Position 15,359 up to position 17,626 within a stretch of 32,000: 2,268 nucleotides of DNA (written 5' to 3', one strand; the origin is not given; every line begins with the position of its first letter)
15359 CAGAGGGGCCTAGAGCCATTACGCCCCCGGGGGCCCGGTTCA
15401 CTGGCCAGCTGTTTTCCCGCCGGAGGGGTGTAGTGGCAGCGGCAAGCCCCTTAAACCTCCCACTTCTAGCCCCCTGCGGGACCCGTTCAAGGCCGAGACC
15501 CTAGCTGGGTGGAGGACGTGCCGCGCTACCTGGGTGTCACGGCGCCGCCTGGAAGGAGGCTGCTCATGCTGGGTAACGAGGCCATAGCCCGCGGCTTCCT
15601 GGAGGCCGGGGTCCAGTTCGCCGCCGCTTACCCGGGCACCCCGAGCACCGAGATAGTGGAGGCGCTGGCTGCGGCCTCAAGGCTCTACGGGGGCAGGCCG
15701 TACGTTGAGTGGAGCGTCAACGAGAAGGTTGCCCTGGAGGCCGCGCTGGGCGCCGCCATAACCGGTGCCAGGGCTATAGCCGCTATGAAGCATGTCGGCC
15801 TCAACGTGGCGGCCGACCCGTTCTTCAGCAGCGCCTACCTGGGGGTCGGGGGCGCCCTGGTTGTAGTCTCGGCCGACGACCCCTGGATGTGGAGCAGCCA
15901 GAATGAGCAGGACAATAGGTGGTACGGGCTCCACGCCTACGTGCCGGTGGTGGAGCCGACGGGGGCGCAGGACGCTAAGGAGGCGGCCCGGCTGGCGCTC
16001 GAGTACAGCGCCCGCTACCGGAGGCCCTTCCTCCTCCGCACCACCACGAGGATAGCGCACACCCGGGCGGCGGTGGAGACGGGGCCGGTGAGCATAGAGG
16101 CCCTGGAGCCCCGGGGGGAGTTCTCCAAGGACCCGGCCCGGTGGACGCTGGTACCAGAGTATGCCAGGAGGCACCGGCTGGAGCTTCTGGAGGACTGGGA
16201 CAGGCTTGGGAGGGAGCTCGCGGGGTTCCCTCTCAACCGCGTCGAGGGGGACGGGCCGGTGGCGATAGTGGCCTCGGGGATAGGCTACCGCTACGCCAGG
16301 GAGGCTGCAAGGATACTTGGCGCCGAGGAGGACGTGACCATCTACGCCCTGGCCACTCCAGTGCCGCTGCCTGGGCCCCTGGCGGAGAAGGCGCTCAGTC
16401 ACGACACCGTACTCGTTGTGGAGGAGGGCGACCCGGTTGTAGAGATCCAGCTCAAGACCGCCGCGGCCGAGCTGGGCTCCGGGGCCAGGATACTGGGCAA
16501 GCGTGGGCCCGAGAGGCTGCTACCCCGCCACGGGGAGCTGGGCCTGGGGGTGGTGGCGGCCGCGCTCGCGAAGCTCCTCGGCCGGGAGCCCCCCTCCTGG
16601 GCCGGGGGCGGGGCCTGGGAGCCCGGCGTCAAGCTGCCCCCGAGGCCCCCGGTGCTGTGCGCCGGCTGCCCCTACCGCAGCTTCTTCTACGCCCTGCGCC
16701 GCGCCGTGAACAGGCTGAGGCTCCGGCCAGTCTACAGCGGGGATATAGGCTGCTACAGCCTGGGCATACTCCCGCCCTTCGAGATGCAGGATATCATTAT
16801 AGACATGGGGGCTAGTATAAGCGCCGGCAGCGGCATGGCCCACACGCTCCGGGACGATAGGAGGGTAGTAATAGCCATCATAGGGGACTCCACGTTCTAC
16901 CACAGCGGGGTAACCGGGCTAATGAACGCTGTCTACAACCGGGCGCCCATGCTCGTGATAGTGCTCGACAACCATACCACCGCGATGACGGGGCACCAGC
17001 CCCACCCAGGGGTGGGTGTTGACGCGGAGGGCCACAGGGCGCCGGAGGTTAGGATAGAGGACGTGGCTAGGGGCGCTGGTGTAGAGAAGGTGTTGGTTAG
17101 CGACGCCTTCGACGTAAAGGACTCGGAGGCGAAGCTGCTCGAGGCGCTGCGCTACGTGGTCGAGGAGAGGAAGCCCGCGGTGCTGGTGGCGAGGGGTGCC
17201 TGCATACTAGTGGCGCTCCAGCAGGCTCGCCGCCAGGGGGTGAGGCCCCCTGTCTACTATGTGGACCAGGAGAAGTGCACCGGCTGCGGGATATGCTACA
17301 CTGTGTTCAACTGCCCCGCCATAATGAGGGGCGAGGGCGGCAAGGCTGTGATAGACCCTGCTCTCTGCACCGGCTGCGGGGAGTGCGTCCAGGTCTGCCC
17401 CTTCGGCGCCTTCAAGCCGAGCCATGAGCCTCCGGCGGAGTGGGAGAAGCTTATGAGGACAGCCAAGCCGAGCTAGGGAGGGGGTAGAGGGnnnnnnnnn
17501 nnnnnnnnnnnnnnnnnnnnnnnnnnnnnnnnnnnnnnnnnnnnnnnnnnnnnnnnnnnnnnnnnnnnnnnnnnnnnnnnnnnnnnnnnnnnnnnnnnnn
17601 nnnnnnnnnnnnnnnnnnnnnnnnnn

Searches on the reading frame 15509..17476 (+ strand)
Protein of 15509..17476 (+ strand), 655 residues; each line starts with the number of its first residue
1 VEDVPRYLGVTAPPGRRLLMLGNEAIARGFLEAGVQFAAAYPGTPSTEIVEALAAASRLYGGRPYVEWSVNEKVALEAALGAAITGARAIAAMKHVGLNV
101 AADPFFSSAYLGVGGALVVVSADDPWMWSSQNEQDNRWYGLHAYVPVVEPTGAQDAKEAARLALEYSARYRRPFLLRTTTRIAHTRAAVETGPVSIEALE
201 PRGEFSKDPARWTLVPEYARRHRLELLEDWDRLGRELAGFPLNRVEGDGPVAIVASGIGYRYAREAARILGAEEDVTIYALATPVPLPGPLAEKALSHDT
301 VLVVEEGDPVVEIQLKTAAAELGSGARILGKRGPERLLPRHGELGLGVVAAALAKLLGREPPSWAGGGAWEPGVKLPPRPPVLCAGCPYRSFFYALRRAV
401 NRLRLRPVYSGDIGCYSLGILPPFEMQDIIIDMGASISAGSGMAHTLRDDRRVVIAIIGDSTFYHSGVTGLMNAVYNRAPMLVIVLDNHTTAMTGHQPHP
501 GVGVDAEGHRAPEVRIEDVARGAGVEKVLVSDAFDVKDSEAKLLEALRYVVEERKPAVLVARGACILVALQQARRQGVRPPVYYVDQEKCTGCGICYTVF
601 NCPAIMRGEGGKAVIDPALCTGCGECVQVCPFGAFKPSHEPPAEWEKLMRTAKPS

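Call 28: search_protein_families(library=pfam, proteins=[window:15509-17476:+], max_evalue=0.01)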
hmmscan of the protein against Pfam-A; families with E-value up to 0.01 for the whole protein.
window:15509-17476:+ (655 aa): 17 families
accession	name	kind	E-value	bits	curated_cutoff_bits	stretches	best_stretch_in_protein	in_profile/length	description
PF02775.26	TPP_enzyme_C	-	3.5e-22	79.3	21.9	1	412-560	1-150/151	Thiamine pyrophosphate enzyme, C-terminal TPP binding domain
PF00037.32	Fer4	-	1.4e-13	50.5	21.1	2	614-635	2-23/24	4Fe-4S binding domain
PF01855.24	POR_N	-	4.6e-13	49.9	27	1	29-197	2-174/231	Pyruvate flavodoxin/ferredoxin oxidoreductase, thiamine diP-bdg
PF12837.12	Fer4_6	-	1.5e-10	40.9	25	2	613-635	2-24/24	4Fe-4S binding domain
PF13237.11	Fer4_10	-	2.5e-10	40.6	25.5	2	584-631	3-53/53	4Fe-4S dicluster domain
PF12797.12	Fer4_2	-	3.6e-10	39.6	24.5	2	613-632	3-22/22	4Fe-4S binding domain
PF12838.12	Fer4_7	-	7.6e-08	33.1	27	1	589-634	1-52/52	4Fe-4S dicluster domain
PF14697.11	Fer4_21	-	6.4e-06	26.6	35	1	585-632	3-53/59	4Fe-4S dicluster domain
PF02776.23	TPP_enzyme_N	-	4e-05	23.8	26.8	0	22-98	3-74/119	Thiamine pyrophosphate enzyme, N-terminal TPP binding domain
PF13187.11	Fer4_9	-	5e-05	23.7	27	1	589-633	1-50/52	4Fe-4S dicluster domain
PF13484.11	Fer4_16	-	0.00012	23.3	30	1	620-640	2-21/66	4Fe-4S double cluster binding domain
PF13292.11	DXP_synthase_N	-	0.00026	20.8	21.2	1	434-490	114-173/274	1-deoxy-D-xylulose-5-phosphate synthase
PF12798.12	Fer4_3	-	0.00061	20.9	27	1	620-634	1-15/15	4Fe-4S binding domain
PF13459.11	Fer4_15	-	0.0007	20.7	22.4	0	584-604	2-20/66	4Fe-4S single cluster domain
PF13534.11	Fer4_17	-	0.0015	19.5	22.2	0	620-639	2-21/61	4Fe-4S dicluster domain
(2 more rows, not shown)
